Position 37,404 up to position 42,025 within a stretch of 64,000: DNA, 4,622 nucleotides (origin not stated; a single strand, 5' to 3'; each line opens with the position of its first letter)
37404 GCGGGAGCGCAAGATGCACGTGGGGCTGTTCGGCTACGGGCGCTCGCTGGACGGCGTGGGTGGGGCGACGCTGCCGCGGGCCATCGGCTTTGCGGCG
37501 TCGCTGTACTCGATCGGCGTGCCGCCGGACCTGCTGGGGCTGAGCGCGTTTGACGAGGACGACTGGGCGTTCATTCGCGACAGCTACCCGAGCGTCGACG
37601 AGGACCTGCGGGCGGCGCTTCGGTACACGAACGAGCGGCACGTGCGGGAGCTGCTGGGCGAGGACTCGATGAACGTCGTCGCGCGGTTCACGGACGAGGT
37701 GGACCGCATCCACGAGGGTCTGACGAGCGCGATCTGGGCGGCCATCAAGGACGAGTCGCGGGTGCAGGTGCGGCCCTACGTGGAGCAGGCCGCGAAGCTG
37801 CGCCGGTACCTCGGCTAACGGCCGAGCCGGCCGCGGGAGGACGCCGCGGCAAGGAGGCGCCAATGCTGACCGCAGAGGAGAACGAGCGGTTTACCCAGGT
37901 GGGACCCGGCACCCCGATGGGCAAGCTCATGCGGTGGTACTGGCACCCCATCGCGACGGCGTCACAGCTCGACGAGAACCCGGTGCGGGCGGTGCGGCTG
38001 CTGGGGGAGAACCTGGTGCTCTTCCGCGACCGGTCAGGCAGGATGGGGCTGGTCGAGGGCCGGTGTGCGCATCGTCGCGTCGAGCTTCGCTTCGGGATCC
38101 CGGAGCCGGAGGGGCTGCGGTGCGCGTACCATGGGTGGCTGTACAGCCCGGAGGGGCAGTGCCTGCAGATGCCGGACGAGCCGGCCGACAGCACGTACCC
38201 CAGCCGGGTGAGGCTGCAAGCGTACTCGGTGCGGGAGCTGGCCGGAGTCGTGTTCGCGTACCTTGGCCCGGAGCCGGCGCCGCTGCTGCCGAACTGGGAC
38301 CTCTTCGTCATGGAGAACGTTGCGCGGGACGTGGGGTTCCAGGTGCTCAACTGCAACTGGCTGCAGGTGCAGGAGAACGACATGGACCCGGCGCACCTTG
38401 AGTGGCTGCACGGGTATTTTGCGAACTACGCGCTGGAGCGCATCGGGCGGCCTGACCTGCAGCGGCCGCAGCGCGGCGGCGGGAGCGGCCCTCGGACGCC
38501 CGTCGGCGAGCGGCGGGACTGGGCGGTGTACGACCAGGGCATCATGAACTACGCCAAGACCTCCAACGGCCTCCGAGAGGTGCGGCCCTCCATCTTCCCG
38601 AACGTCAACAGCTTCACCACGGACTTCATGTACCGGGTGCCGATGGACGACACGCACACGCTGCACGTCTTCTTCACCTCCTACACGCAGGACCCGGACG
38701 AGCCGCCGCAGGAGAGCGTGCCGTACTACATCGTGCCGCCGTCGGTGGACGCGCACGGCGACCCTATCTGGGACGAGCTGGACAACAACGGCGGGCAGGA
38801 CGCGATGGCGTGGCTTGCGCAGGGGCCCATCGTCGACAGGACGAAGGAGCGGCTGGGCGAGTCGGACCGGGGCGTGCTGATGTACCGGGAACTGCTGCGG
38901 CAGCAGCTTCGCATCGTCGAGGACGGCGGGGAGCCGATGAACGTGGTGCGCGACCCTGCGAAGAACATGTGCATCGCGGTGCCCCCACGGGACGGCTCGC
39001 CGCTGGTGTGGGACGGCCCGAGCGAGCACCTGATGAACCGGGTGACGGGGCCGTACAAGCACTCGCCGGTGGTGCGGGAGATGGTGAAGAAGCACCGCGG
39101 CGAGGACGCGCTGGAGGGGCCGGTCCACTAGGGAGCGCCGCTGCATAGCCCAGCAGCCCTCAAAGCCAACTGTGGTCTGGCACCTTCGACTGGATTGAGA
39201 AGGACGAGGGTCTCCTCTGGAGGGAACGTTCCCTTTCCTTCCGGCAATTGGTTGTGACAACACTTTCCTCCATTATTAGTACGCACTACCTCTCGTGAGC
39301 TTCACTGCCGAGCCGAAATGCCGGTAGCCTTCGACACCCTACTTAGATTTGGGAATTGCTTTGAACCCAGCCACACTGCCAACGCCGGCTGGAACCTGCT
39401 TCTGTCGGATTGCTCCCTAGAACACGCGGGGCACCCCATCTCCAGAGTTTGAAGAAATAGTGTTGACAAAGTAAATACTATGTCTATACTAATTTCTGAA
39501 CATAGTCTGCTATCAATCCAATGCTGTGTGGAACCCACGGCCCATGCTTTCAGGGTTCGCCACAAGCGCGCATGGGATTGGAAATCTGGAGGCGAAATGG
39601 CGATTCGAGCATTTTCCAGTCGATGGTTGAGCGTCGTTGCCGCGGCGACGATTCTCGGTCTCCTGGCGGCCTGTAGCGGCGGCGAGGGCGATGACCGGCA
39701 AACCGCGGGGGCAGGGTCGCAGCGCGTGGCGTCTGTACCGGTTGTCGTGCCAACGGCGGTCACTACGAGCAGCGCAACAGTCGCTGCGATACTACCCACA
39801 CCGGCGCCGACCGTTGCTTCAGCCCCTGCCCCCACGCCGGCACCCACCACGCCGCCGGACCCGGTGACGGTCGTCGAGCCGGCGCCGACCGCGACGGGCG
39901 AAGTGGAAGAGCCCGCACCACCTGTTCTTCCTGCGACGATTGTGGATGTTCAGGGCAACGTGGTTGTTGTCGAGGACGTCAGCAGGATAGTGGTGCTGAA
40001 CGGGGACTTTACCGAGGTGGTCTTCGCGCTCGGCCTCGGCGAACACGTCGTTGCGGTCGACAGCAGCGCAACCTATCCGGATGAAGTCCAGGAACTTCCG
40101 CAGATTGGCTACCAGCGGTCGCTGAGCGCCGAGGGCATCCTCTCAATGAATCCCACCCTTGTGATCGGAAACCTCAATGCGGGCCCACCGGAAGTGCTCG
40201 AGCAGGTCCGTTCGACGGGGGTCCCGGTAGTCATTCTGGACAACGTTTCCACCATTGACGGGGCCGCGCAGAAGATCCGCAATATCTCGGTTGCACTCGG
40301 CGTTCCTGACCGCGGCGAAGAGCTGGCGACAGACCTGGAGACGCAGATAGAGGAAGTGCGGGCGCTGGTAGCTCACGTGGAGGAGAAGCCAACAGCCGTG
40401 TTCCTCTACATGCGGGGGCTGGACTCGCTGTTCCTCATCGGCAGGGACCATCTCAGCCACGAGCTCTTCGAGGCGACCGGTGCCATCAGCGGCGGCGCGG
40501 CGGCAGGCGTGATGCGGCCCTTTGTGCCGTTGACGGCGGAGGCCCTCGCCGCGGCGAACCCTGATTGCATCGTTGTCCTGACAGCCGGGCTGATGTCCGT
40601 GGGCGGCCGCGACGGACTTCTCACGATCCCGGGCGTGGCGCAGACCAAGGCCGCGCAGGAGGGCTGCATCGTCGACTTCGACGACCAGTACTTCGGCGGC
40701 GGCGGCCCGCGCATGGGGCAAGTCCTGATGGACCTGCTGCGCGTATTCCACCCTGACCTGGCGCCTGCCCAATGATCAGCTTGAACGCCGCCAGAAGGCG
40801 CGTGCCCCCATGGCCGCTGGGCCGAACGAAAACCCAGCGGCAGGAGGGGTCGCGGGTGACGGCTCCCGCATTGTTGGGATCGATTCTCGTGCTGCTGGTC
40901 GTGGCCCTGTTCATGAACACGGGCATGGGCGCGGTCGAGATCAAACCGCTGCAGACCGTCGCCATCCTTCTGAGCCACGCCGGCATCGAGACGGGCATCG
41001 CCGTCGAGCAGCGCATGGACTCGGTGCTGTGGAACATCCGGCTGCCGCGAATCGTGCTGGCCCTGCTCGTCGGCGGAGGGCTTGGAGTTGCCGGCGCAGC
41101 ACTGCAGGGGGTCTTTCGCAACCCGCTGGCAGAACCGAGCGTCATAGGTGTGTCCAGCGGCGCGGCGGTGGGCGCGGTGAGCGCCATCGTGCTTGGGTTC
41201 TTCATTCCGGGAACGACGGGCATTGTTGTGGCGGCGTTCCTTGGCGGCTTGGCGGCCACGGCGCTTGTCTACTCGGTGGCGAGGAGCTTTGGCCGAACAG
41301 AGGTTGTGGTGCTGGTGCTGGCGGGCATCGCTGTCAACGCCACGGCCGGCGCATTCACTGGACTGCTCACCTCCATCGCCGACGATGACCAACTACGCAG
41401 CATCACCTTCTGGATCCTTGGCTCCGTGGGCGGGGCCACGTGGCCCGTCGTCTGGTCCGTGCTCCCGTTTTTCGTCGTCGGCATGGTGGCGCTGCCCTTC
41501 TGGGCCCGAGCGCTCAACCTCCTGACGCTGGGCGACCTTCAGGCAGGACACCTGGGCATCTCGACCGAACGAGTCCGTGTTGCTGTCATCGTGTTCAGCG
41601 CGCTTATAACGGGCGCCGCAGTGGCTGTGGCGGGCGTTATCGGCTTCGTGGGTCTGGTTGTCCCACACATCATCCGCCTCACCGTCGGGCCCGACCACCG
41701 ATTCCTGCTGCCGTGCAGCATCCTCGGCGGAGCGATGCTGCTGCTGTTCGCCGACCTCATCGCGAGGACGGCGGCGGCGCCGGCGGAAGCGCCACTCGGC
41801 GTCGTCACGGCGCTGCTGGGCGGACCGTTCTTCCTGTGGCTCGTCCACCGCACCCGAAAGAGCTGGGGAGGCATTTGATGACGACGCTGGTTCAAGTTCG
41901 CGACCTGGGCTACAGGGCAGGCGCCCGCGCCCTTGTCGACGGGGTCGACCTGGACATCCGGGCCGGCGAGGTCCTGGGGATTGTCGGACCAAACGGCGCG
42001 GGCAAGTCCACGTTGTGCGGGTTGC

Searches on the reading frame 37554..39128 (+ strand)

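Call 28: search_protein_families(library=pfam, proteins=[window:37554-39128:+], max_evalue=0.00001)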
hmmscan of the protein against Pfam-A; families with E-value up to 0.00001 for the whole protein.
window:37554-39128:+ (525 aa): 2 families
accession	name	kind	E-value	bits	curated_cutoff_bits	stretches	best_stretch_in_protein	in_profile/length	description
PF00355.32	Rieske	-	2.9e-17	62.8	20.3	1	130-215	2-87/88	Rieske [2Fe-2S] domain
PF19301.5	LigXa_C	-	1.3e-10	41.3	27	1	414-463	208-257/304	LigXa C-terminal domain like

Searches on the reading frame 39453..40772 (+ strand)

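Call 28: search_protein_families(library=pfam, proteins=[window:39453-40772:+], max_evalue=0.00001)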
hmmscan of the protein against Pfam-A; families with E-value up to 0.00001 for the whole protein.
window:39453-40772:+ (440 aa): 1 family
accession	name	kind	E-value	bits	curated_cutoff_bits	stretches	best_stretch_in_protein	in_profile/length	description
PF01497.23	Peripla_BP_2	-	2e-28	99.8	27.5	1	179-412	1-234/235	Periplasmic binding protein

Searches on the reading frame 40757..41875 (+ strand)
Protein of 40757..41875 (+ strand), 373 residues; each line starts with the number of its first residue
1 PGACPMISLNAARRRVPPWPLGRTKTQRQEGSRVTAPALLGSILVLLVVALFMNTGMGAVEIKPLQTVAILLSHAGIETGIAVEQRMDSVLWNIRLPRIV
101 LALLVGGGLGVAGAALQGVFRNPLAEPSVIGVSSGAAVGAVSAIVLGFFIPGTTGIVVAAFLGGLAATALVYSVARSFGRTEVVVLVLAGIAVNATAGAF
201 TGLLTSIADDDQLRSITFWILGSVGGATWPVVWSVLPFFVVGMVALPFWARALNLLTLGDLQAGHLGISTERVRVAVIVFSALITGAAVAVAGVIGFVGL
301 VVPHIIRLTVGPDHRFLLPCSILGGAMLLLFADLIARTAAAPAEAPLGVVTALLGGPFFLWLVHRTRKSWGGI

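Call 29: search_protein_families(library=pfam, proteins=[window:40757-41875:+], max_evalue=0.00001)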
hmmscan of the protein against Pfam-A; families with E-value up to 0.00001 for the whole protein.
window:40757-41875:+ (373 aa): 1 family
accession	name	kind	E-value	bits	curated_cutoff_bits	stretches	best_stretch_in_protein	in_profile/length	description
PF01032.23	FecCD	-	7e-95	318.1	26.5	1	46-365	1-311/311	FecCD transport family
